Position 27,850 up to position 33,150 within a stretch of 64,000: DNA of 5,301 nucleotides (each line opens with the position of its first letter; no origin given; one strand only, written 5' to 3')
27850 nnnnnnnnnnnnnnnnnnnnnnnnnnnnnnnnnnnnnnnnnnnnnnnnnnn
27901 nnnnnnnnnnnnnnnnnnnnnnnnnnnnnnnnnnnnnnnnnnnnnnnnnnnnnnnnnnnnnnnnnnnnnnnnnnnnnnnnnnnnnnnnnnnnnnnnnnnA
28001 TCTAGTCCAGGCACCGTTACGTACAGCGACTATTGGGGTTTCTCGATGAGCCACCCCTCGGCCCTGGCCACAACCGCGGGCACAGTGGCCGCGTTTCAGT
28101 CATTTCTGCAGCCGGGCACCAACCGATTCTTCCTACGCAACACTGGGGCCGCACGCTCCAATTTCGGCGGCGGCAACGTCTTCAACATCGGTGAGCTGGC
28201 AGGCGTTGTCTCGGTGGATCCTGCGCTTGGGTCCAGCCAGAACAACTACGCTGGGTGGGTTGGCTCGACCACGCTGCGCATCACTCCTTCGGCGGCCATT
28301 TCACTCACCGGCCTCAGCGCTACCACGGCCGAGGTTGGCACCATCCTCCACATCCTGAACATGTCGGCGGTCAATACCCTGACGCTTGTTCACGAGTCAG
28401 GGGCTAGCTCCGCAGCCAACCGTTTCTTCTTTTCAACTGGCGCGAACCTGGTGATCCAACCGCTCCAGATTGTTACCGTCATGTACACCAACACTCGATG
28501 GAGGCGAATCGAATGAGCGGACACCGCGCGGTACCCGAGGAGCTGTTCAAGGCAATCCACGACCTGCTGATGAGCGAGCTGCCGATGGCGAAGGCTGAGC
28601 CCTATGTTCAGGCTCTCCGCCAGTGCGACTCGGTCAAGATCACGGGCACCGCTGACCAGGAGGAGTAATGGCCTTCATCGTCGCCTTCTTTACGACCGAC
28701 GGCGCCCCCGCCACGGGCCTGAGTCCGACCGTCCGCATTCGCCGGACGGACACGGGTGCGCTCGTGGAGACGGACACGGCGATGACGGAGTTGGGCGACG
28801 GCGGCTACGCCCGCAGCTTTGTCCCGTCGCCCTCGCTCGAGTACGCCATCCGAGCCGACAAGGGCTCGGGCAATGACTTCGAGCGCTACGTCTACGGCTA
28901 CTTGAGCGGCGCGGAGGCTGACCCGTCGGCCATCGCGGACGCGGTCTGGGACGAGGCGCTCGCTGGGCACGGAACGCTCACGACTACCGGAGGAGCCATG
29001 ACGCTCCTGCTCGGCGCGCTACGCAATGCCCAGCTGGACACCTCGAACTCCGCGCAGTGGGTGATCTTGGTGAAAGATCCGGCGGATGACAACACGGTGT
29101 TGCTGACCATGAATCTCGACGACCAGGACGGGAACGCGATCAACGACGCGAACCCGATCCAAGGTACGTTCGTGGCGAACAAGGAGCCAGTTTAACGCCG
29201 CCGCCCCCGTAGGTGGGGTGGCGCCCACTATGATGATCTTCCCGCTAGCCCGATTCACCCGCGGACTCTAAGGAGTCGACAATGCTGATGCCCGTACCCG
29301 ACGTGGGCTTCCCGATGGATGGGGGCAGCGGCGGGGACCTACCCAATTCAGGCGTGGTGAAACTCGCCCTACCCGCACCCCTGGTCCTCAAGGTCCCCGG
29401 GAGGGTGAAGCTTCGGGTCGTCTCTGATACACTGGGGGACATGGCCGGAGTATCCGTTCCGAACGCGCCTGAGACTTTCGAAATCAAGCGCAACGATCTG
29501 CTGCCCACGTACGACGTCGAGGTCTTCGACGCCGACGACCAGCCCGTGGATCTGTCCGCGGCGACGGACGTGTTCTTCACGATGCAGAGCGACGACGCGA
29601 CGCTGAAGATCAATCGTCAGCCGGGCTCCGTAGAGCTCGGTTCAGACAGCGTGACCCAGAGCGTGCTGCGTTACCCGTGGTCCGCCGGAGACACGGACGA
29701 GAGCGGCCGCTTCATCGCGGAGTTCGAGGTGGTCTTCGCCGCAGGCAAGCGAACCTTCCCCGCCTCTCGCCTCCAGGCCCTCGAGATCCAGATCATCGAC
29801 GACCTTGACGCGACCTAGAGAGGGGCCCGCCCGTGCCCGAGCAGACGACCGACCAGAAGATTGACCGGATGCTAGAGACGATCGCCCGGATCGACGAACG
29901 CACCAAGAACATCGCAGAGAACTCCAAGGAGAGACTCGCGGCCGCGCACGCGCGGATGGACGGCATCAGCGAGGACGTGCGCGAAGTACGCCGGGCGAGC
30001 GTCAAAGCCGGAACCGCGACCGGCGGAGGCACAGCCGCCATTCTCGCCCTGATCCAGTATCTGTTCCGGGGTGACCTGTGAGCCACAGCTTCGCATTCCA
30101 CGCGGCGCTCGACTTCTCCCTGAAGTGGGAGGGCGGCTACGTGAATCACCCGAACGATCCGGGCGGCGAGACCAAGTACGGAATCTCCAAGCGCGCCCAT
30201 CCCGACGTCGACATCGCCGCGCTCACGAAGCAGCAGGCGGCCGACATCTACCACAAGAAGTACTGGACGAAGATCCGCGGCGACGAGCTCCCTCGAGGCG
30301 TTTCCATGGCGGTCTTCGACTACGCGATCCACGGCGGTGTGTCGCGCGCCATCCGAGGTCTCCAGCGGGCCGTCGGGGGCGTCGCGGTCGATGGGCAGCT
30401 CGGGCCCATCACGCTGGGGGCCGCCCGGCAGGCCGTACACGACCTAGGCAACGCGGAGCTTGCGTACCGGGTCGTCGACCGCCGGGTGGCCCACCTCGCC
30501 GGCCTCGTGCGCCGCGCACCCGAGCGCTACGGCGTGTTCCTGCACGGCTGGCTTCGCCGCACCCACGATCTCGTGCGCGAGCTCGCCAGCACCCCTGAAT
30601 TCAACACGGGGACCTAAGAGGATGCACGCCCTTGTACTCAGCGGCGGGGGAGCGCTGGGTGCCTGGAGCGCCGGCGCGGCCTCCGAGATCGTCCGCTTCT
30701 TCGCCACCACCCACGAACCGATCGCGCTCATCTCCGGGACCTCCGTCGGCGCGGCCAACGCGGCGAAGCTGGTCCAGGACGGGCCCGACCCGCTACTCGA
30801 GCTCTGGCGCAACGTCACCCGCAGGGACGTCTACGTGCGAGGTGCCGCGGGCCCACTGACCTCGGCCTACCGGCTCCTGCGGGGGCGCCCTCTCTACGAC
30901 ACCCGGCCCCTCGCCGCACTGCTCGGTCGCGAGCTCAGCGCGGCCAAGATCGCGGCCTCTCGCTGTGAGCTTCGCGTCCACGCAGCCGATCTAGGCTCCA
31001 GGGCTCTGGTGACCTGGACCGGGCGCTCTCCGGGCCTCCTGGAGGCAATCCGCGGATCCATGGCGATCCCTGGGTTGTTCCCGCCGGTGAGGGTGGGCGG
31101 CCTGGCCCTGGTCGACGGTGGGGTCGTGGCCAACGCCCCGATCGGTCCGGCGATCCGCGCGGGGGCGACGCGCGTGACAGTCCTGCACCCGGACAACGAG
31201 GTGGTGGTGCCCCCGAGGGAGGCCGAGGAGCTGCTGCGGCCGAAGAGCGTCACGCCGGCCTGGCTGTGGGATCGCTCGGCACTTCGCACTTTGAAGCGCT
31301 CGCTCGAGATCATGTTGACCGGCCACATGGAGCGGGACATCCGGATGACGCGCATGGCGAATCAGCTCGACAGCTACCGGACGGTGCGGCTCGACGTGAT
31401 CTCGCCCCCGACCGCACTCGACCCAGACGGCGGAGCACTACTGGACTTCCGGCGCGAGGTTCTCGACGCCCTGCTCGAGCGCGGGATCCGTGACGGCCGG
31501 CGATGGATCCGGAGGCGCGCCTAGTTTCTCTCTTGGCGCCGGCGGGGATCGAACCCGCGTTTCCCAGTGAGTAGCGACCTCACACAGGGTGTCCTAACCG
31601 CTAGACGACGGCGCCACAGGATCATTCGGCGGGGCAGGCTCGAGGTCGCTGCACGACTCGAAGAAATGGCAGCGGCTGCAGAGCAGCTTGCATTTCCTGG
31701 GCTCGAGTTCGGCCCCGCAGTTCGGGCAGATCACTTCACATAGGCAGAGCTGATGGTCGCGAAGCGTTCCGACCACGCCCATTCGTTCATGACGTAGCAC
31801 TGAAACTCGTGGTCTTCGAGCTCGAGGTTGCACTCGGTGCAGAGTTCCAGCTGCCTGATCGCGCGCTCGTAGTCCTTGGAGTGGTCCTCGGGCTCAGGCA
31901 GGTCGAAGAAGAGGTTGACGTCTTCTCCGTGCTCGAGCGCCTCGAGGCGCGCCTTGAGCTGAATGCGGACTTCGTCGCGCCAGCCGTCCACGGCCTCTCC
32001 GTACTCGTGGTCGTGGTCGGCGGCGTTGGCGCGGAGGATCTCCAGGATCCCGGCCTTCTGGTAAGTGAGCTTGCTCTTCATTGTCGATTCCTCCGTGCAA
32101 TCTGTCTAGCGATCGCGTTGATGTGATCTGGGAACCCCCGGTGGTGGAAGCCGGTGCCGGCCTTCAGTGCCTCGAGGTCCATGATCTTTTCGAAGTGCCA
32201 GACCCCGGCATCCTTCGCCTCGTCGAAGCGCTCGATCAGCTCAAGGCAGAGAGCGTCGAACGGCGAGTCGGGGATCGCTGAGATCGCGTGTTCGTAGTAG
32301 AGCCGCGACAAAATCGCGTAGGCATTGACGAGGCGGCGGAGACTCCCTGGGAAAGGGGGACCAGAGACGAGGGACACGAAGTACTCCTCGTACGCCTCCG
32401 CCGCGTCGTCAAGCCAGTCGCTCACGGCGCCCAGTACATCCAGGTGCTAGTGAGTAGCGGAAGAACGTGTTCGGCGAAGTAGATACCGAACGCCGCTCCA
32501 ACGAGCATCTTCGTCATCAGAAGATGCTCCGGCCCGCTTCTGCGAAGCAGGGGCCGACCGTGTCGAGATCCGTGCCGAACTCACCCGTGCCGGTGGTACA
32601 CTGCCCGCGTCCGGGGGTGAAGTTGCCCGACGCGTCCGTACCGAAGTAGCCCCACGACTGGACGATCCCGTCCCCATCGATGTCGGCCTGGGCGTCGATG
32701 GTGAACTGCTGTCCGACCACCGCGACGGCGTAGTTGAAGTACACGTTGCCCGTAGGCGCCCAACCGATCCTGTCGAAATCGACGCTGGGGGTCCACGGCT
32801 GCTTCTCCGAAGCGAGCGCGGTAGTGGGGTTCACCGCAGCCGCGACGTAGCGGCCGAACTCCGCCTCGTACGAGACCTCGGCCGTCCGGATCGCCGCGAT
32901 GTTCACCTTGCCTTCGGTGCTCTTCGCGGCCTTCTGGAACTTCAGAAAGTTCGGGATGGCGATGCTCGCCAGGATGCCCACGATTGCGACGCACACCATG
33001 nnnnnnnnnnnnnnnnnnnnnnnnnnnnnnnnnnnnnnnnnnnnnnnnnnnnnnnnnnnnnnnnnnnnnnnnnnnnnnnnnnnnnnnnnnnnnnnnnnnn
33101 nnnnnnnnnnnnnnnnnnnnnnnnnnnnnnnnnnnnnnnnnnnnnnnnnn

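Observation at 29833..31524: Lysis cassette with a patatin-like phospholipase following the GH108 endolysin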

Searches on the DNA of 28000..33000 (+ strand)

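Call 5: search_dna_similar(query=window:28000-33000:+, collection=phages, mode=near)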
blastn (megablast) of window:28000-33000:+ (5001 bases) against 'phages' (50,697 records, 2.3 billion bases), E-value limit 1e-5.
No match.

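Call 21: search_rna_families(source=window, start=31400, end=31800, threshold=evalue, max_evalue=1, show_alignments=2)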
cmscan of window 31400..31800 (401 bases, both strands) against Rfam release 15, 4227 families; matches with E-value up to 1: 2.
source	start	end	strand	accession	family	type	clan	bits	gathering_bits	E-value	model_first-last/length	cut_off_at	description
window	31534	31615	-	RF00005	tRNA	Gene; tRNA;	CL00001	47.7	29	2.6e-09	1-71/71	no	tRNA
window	31533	31615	+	RF04354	Plastid-ycf2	Cis-reg;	-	19.9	65.7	0.13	1-75/75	no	Plastid-ycf2 5UTR RNA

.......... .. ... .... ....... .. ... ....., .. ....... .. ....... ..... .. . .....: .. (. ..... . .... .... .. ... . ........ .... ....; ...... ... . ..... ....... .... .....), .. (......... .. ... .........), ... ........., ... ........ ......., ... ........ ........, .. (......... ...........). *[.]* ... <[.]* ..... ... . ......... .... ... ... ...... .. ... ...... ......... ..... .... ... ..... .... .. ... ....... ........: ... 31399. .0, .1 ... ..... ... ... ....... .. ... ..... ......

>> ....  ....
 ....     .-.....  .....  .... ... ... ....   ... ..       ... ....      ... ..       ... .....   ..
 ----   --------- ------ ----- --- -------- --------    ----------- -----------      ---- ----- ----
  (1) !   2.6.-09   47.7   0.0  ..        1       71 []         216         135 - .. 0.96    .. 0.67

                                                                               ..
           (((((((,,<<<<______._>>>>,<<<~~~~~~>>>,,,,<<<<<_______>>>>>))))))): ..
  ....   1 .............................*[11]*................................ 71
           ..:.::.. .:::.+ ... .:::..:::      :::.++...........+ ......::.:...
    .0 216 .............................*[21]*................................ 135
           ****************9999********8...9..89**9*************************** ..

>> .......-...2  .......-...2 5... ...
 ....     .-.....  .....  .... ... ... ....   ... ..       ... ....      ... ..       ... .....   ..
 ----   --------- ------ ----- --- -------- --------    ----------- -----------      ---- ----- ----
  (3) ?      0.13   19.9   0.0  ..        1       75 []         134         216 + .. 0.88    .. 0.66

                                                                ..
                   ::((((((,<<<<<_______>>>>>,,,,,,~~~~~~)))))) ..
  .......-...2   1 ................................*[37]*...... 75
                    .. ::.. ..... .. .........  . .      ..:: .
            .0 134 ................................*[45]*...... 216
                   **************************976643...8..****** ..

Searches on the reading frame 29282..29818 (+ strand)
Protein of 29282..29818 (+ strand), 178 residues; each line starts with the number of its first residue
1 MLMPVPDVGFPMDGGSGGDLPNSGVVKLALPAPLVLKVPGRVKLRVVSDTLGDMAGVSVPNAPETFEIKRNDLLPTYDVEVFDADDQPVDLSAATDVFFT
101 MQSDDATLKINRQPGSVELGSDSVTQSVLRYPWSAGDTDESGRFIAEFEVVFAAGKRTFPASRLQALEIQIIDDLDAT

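Call 3: search_protein_families(library=pfam, proteins=[window:29282-29818:+], max_evalue=0.01)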
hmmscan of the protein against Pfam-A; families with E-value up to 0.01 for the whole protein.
window:29282-29818:+ (178 aa): 0 families

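Call 4: search_protein_families(library=phrogs, proteins=[window:29282-29818:+], max_evalue=0.01)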
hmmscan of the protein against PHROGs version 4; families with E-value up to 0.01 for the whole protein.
window:29282-29818:+ (178 aa): 1 family
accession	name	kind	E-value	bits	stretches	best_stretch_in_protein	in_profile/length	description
phrog_1627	-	unknown function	0.00052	19.8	1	64-168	29-131/567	-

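Call 23: find_related_loci(query=window:29282-29818:+, collection=viral_contigs, flank=8000)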
Query window:29282-29818:+ (178 aa) in viral_contigs; peptide patterns used: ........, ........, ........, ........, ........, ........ (x = any residue, [..] = any of these).
34 stretches matched a pattern, but none encodes a relative of the query by tblastn (E <= 1e-3).

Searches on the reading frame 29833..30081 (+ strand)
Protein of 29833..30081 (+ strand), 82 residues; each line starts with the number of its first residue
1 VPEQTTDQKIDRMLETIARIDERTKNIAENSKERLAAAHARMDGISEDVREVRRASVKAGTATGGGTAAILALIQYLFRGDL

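Call 3: search_protein_families(library=pfam, proteins=[window:29833-30081:+], max_evalue=0.01)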
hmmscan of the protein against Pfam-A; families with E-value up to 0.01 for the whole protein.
window:29833-30081:+ (82 aa): 0 families

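Call 4: search_protein_families(library=phrogs, proteins=[window:29833-30081:+], max_evalue=0.01)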
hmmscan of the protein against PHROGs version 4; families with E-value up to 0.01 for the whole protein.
window:29833-30081:+ (82 aa): 2 families
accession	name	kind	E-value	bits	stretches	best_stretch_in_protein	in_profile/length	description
phrog_689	-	lysis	0.004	18.3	1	4-77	5-88/91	holin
phrog_26797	-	unknown function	0.0041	18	1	7-61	17-71/117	-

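Call 28: search_protein_families(library=ncbifam, proteins=[window:29833-30081:+], max_evalue=0.1)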
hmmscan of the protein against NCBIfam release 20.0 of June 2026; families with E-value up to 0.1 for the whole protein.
window:29833-30081:+ (82 aa): 0 families

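Call 29: search_protein_families(library=padloc, proteins=[window:29833-30081:+], max_evalue=0.1)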
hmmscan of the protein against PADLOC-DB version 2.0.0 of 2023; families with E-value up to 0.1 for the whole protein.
window:29833-30081:+ (82 aa): 0 families

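Call 67: find_homologous_proteins(query=window:29833-30078:+, max_evalue=0.01)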
Query window:29833-30078:+ (82 aa): 1 proteins with E <= 0.01 among 1 candidates.
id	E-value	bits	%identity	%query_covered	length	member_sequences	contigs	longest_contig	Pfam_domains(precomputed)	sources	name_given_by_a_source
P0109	2.0e-43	163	99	100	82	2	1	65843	-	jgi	-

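Call 69: search_dna_similar(query=window:29833-30078:+, collection=phages, mode=protein, max_evalue=10, max_rows=30)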
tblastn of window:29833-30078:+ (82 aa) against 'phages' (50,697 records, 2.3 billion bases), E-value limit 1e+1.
No match.

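Call 79: search_protein_representatives(protein=window:29833-30078:+)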
Query: 82 residues. Proteins with E-value up to 0.001 (for the whole library): 6; up to 1e-10: 1; up to 1e-30: 1. The best 6 are listed.
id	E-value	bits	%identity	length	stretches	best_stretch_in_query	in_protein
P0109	6.4e-44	162.6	99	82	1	1-82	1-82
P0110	4.3e-06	43.0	38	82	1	2-76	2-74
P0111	9.0e-06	41.9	39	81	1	8-77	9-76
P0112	1.0e-05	41.8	38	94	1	6-74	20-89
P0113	2.7e-05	40.4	35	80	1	5-73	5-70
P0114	4.7e-04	36.5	39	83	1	7-79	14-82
